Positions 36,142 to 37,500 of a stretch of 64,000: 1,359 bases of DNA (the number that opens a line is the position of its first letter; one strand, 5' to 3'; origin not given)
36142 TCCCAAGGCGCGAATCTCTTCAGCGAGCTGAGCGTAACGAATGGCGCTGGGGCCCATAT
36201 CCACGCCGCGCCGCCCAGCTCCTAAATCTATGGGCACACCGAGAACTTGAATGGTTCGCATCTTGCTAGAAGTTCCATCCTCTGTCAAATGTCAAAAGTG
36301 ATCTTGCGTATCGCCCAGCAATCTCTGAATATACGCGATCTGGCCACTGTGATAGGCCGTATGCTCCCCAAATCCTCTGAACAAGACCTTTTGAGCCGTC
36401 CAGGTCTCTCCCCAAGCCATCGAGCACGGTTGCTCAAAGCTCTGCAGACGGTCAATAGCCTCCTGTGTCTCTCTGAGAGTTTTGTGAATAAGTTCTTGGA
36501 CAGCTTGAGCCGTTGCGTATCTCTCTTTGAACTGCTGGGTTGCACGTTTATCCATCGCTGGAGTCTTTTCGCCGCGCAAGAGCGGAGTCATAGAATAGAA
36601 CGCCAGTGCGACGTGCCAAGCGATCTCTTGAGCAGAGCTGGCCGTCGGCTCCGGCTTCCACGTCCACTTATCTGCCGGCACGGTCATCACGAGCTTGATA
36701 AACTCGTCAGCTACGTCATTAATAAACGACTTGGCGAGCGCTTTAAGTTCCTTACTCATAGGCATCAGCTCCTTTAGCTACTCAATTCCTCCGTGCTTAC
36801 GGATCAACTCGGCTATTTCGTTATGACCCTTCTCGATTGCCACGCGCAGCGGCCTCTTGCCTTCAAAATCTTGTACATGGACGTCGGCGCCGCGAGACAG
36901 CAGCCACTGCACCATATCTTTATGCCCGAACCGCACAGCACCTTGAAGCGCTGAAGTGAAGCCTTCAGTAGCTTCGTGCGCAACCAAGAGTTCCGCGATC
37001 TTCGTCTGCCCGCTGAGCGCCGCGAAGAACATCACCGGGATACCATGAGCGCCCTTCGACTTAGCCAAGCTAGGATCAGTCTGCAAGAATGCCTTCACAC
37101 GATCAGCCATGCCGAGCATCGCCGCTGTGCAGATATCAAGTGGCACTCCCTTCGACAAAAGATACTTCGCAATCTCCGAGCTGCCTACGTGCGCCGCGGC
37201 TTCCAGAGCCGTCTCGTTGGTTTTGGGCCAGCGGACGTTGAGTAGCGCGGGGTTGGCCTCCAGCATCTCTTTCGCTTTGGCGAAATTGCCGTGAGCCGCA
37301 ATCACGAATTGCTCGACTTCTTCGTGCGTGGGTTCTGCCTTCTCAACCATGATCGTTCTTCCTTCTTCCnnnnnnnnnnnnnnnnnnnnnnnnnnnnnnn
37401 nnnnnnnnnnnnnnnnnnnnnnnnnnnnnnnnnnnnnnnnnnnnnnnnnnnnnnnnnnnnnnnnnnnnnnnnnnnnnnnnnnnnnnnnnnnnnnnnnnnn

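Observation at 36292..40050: Stress/detox islet: four DinB-family paralogs plus DUF899 thioredoxin-like, VOC and ankyrin genes, all co-oriented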

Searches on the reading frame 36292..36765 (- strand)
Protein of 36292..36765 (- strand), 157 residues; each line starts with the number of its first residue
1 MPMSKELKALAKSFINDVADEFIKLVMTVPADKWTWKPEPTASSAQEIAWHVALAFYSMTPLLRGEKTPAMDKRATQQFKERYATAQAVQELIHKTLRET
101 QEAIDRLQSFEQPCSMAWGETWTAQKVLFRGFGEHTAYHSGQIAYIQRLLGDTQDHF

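Call 3: search_protein_families(library=pfam, proteins=[window:36292-36765:-], max_evalue=0.01)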
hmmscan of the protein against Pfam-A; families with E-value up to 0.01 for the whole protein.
window:36292-36765:- (157 aa): 4 families
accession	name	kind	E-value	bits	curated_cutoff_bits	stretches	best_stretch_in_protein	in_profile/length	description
PF12867.12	DinB_2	-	3.4e-11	44.1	24.8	1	19-143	6-128/128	DinB superfamily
PF05163.17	DinB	-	2.7e-10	40.9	23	1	3-154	1-149/165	DinB family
PF07609.16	DUF1572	-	0.0002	21.6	23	1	24-152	23-151/163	Protein of unknown function (DUF1572)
PF04978.18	MST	-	0.0088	17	27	0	30-146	21-143/149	Mycothiol-S-transferase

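Call 38: search_solved_structures(query=window:36292-36759:-, max_evalue=0.1, show_alignments=2)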
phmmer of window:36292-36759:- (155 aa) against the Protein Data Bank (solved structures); distinct sequences matched with E-value up to 0.1: 2.
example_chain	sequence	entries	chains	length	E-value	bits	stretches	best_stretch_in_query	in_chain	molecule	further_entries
3dka_A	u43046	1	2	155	4.6e-05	26.9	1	23-152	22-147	DinB-like Protein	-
3gor_A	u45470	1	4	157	0.0035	20.8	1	22-151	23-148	Putative metal-dependent hydrolase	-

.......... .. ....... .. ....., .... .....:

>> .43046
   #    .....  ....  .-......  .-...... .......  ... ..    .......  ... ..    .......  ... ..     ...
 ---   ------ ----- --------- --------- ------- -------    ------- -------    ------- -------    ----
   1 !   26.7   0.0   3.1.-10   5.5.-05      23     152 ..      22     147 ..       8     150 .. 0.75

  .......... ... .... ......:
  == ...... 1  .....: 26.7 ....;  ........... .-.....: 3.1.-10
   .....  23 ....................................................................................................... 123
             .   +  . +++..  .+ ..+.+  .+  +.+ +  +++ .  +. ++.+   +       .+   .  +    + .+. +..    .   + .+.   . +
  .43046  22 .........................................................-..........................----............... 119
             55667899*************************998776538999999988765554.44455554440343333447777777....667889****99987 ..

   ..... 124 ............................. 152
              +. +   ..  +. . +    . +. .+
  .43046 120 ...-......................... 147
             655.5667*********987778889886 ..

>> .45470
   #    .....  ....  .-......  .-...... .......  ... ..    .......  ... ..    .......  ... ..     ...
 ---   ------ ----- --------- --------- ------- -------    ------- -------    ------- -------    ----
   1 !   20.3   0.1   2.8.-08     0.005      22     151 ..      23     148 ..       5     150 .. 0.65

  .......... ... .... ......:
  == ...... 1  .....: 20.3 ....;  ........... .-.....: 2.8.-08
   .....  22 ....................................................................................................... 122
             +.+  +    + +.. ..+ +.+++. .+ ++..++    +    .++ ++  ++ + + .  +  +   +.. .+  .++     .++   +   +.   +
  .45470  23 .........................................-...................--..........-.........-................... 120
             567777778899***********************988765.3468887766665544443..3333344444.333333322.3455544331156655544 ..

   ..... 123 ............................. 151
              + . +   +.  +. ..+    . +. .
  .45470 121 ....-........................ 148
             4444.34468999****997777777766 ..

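Call 49: search_protein_families(library=ncbifam, proteins=[window:36292-36759:-], max_evalue=0.01)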
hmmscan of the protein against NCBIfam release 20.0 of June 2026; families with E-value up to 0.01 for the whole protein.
window:36292-36759:- (155 aa): 0 families

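Call 51: find_homologous_proteins(query=window:36292-36759:-, max_evalue=0.00001)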
Query window:36292-36759:- (155 aa): 10 proteins with E <= 0.00001 among 35 candidates.
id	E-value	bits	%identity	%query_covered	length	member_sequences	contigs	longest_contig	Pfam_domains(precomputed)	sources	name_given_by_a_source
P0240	5.8e-99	346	100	100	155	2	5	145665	PF12867.13,PF05163.18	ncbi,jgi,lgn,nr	ncbi:DinB family protein [Candidatus Acetothermia bacterium]|jgi:uncharacterized damage-inducible pr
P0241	5.5e-81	288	82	100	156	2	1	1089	PF12867.13,PF05163.18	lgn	-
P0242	2.4e-79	283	81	100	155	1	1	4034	PF12867.13,PF05163.18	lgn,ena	-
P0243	3.0e-64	234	69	97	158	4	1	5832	PF12867.13,PF05163.18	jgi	jgi:uncharacterized damage-inducible protein DinB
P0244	1.9e-61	225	66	100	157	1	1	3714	PF12867.13,PF05163.18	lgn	-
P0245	6.7e-61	223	65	100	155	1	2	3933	PF12867.13,PF05163.18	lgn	-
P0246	1.1e-57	212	61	100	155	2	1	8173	PF12867.13,PF05163.18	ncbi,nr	ncbi:MAG: DinB family protein [Candidatus Bipolaricaulota bacterium]|nr:DinB family protein [Candida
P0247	5.6e-56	207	59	100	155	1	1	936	PF12867.13,PF07609.17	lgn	-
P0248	2.4e-53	198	61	100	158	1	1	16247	PF12867.13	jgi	-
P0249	1.7e-31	127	56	73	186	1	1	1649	PF12867.13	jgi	jgi:hypothetical protein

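Call 52: find_encoding_contigs(protein=P0242, flank=6000, max_places=2)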
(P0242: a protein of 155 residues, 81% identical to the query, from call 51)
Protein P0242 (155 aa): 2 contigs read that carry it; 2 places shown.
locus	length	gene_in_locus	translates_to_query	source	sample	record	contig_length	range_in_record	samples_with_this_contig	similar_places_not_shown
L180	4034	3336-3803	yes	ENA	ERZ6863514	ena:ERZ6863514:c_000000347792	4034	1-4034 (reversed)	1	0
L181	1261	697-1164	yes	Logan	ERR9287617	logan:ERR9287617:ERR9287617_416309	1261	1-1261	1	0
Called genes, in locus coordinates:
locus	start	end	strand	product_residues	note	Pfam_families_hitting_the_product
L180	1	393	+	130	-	?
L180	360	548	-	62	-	-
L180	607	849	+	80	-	-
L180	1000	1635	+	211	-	PF01726:LexA_DNA_bind, PF00717:Peptidase_S24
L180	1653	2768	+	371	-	PF00154:RecA_N, PF08423:Rad51, PF06745:ATPase (weak), PF27531:MT3502_N (weak), PF21096:RecA_C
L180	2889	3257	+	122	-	-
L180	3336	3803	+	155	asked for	PF05163:DinB, PF12867:DinB_2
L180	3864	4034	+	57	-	?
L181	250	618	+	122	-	-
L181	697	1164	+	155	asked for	PF05163:DinB, PF12867:DinB_2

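Call 53: find_encoding_contigs(protein=P0248, flank=8000, max_places=2)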
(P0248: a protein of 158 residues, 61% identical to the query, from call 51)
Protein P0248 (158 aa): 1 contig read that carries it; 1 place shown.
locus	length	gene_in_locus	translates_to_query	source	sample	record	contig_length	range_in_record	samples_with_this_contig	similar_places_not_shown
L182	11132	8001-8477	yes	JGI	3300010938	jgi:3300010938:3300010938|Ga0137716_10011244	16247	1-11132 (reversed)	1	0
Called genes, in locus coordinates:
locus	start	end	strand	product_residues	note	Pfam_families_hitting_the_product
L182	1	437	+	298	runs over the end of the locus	-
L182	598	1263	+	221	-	PF00027:cNMP_binding, PF13545:HTH_Crp_2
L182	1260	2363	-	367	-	PF01066:CDP-OH_P_transf (weak)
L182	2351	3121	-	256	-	PF00483:NTP_transferase, PF01128:IspD (weak), PF12804:NTP_transf_3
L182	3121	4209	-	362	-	PF01658:Inos-1-P_synth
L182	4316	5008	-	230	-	PF02361:CbiQ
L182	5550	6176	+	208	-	PF01726:LexA_DNA_bind, PF00717:Peptidase_S24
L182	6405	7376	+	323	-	PF00154:RecA_N, PF06745:ATPase (faint), PF08423:Rad51 (weak), PF27531:MT3502_N (weak), PF01637:ATPase_2 (faint), PF21096:RecA_C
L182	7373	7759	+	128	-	-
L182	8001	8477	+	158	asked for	PF12867:DinB_2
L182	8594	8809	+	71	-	PF04255:DUF433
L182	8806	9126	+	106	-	PF18480:DUF5615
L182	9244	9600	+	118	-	PF12867:DinB_2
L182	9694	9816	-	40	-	-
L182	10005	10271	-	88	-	-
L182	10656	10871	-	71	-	-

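Call 72: search_protein_families(library=padloc, proteins=[window:36292-36759:-], max_evalue=0.001)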
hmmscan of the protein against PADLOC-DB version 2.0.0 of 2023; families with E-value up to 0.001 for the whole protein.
window:36292-36759:- (155 aa): 0 families

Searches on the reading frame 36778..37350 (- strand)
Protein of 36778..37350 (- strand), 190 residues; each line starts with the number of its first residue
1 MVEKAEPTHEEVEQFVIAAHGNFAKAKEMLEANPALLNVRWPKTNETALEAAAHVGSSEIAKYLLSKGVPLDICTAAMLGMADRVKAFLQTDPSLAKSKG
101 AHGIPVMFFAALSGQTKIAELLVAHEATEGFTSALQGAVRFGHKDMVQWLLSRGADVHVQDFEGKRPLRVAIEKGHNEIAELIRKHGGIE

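Call 3: search_protein_families(library=pfam, proteins=[window:36778-37347:-], max_evalue=0.01)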
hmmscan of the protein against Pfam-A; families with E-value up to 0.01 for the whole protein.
window:36778-37347:- (189 aa): 6 families
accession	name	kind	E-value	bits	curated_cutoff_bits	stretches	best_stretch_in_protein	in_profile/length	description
PF12796.13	Ank_2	-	2.2e-24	86.3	27.3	3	74-160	3-90/90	Ankyrin repeats (3 copies)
PF00023.36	Ank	-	1.8e-17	62.9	21.1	2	132-160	4-32/33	Ankyrin repeat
PF13637.12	Ank_4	-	4.5e-16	59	22.7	1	137-181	4-48/50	Ankyrin repeats (many copies)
PF13606.12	Ank_3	-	1.2e-15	56.2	22.3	0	137-157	9-29/30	Ankyrin repeat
PF13857.12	Ank_5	-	7.7e-10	39.4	27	1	125-170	10-56/56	Ankyrin repeats (many copies)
PF24521.3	Ank_KRIT1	-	9.1e-06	25.9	80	0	115-187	32-109/149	KRIT1 ankyrin-repeats domain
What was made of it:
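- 36778..37350 (-): Ankyrin-repeat protein (190 aa). By inspection, its N-terminus is hydrophilic, without an obvious signal peptide. Pfam Ank_2, 86.3 bits (call 3).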

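Call 49: search_protein_families(library=ncbifam, proteins=[window:36778-37350:-], max_evalue=0.01)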
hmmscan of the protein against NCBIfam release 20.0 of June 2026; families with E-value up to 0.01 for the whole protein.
window:36778-37350:- (190 aa): 6 families
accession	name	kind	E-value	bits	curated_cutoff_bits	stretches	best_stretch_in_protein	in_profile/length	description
NF043029.1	T4SS_AnkY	equivalog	3.3e-08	32.4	600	1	132-187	459-514/543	Dot/Icm T4SS effector AnkY/LegA9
NF043021.1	T4SS_AnkF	equivalog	1.3e-07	30.3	1000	0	133-162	621-650/917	Dot/Icm T4SS effector AnkF/LegA14/Ceg31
NF041931.2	MzaA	equivalog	8e-07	28.3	800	1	138-185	42-89/726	MZA anti-phage system associated sigma-70 family RNA polymerase sigma factor MzaA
NF043028.1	T4SS_AnkX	equivalog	3.6e-06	25.4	1400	0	137-181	391-435/938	Dot/Icm T4SS effector AnkN/AnkX/LegA8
NF043023.1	T4SS_AnkH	equivalog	1.1e-05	24.4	600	1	130-187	32-88/467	Dot/Icm T4SS effector AnkH/LegA3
NF043022.1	T4SS_AnkG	equivalog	4.3e-05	22.5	500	1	108-174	335-409/455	Dot/Icm T4SS effector AnkG/AnkZ/LegA7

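Call 72: search_protein_families(library=padloc, proteins=[window:36778-37350:-], max_evalue=0.001)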
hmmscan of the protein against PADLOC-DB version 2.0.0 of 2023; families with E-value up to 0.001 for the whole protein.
window:36778-37350:- (190 aa): 1 family
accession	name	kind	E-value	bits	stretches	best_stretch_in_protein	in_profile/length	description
PDLC04783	PDC-M72A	-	7.2e-13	46.5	1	43-187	195-352/392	-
